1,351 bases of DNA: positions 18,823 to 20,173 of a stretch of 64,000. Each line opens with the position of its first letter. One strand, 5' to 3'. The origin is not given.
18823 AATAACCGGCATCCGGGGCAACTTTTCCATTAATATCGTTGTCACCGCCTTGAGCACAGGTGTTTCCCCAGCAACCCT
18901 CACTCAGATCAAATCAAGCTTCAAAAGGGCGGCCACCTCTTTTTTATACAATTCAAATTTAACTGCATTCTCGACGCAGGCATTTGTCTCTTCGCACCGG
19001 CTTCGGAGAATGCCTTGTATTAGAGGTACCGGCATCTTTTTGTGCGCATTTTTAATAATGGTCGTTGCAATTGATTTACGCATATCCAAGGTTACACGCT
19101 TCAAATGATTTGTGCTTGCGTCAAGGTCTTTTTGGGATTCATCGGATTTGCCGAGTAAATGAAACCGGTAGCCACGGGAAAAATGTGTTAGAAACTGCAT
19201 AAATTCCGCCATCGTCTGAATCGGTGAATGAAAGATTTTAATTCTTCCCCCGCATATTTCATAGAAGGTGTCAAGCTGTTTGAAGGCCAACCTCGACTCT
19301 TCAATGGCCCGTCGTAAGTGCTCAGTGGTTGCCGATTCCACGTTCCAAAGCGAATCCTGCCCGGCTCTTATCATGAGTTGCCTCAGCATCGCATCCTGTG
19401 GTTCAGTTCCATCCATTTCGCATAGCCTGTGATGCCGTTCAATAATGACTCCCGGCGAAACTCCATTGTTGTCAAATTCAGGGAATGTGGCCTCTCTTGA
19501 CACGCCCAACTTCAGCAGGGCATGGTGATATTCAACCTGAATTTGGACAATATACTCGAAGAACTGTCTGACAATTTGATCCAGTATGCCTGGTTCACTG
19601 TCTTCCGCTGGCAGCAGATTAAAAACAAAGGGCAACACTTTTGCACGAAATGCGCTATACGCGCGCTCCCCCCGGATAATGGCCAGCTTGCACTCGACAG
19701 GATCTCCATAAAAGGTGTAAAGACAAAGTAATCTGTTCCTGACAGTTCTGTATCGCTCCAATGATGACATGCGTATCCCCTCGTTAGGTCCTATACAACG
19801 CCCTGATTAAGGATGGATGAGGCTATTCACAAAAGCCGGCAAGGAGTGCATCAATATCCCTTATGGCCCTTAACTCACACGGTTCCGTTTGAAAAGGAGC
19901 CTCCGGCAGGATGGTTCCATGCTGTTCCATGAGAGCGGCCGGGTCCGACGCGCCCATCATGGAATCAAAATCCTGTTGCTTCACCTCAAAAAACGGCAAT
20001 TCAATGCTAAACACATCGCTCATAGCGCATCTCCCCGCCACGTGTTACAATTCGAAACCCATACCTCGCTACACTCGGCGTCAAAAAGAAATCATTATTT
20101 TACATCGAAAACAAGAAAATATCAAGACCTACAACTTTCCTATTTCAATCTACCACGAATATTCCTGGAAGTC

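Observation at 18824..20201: Low-GC two-gene cassette of unknown function inserted next to the rpsF operon: candidate novel defense or toxin-antitoxin module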

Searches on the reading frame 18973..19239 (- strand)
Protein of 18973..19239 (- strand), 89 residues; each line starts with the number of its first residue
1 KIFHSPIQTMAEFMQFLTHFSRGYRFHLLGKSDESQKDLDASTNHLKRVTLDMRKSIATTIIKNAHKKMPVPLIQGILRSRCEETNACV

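Call 93: search_solved_structures(query=A6, max_evalue=10, show_alignments=2)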
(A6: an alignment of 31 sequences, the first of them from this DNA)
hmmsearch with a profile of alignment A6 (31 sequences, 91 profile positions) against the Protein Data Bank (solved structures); distinct sequences matched with E-value up to 10: 5.
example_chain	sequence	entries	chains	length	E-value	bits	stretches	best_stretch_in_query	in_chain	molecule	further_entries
4xiv_A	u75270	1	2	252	0.0032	20.3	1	24-60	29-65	Chemotaxis protein CheA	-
1b3q_A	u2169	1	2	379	0.0072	19.1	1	25-59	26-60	PROTEIN (CHEMOTAXIS PROTEIN CHEA)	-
3ja6_C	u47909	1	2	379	0.0072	19.1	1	25-59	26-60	Chemotaxis protein CheA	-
1fqi_A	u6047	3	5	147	0.3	13.9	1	41-80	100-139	REGULATOR OF G-PROTEIN SIGNALING 9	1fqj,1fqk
2pbi_A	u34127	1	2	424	0.88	12.5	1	41-80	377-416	Regulator of G-protein signaling 9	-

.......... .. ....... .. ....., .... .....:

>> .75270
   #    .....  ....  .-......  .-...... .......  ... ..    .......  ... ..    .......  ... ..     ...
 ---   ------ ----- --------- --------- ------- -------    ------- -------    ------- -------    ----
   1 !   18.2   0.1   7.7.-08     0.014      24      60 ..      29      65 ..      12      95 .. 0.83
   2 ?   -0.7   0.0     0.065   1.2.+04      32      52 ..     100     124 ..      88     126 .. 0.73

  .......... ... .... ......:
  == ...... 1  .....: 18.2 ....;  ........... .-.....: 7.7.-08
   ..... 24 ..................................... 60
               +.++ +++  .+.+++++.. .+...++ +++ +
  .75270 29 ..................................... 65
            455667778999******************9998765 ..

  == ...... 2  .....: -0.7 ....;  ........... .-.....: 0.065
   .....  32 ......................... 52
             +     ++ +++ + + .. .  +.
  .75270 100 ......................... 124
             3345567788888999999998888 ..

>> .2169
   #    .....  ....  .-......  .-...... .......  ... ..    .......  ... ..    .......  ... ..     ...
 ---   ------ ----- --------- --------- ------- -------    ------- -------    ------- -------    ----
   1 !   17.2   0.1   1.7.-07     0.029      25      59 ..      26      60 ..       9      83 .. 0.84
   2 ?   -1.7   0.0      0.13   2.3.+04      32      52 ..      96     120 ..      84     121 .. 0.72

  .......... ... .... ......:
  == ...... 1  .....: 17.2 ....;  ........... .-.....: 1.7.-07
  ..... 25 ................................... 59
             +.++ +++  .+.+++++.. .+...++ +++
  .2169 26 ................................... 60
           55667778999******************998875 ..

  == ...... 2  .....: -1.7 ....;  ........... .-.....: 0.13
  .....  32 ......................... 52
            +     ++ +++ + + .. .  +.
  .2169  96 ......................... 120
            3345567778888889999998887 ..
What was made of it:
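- On Histidine-kinase DHp / CheA P3 (H-kinase_dim) or HPt domains: PDB CheA P3 match at E 0.003 over 37 residues (call 93).
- Closest known: CheA P3 / DHp dimerisation hairpin of histidine kinases. Same: Local sequence resemblance of the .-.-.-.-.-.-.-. helix to CheA P3 helix 2, E 0.003 against PDB sequences (call 93).
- The core profile matches helix 2 of the Thermotoga CheA P3 dimerisation domain (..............) at E = 0.003 over 37 residues (call 93).
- Tried and rejected: The core profile hit CheA P3 at E 0.003 (call 93).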

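Call 100: search_protein_families(library=pfam, alignment_id=A6, max_evalue=10)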
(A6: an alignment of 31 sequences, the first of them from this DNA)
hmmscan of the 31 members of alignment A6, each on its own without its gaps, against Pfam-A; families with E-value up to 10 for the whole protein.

A. member 1, seq(89 aa): 0 families

B. families by the number of members that match (of 31 scanned): 24 families
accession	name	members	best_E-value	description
PF00515.34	TPR_1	1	0.0033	Tetratricopeptide repeat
PF21919.2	P23-45_portal_barrel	1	0.012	Phage P23-45 portal protein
PF25620.1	PhiKZ_MCP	1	0.018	Bacteriophage PhiKZ major capsid protein gp120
PF08349.16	DUF1722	1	0.023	Protein of unknown function (DUF1722)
PF16119.10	DUF4835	1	0.029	Domain of unknown function (DUF4835)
PF22374.1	Clospo_01618-like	1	0.031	Clospo_01618-like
PF07719.23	TPR_2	1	0.035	Tetratricopeptide repeat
PF07133.16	Merozoite_SPAM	1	0.046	Merozoite surface protein (SPAM)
PF04640.20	PLATZ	1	0.047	PLATZ transcription factor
PF13297.11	SDE2_2C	1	0.051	Replication stress response SDE2 C-terminal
PF13797.11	Post_transc_reg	1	0.065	Post-transcriptional regulator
PF11358.13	DUF3158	1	0.071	Protein of unknown function (DUF3158)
PF15977.11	HTH_46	1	0.072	Winged helix-turn-helix DNA binding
PF02845.22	CUE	1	0.073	CUE domain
PF04448.17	DUF551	1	0.077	Protein of unknown function (DUF551)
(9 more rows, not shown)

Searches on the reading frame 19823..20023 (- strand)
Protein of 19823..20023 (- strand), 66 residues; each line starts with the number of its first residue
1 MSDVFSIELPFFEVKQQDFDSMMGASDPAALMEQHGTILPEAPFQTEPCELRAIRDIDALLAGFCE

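Call 5: search_protein_families(library=pfam, proteins=[window:19823-20023:-], max_evalue=1)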
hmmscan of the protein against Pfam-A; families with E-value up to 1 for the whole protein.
window:19823-20023:- (66 aa): 1 family
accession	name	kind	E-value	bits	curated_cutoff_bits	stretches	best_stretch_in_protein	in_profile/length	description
PF17395.7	DUF5403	-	0.16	12.9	29.2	1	13-39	51-77/97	Family of unknown function (DUF5403)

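Call 6: search_protein_families(library=padloc, proteins=[window:19823-20023:-], max_evalue=1)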
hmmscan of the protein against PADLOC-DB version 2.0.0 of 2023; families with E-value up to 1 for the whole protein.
window:19823-20023:- (66 aa): 0 families

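Call 7: search_protein_families(library=ncbifam, proteins=[window:19823-20023:-], max_evalue=1)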
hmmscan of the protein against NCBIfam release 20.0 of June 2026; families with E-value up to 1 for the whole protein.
window:19823-20023:- (66 aa): 0 families

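Call 8: search_protein_families(library=phrogs, proteins=[window:19823-20023:-], max_evalue=1)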
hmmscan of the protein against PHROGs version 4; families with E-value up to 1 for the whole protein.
window:19823-20023:- (66 aa): 0 families
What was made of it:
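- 19823..20023 (-): Gene for the 66-aa acidic partner protein (pI 4.05, charge -10, no TM segment). The family motif is D[YF]..(7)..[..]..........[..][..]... There is no family match (calls 5-8).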

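Call 40: list_cluster_members(proteins=[P0001, window:19823-20023:-, window:20202-20747:-])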
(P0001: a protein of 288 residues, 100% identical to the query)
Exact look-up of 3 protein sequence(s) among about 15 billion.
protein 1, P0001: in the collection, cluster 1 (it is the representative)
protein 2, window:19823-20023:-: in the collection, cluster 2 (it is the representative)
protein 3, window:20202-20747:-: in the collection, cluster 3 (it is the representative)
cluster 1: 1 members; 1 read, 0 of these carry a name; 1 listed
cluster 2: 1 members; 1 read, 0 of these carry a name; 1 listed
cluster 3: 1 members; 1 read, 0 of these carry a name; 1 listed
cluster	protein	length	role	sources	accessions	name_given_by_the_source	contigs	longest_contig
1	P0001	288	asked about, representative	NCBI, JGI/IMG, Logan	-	-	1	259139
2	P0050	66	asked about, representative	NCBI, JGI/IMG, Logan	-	-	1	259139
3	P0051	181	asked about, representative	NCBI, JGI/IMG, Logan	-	-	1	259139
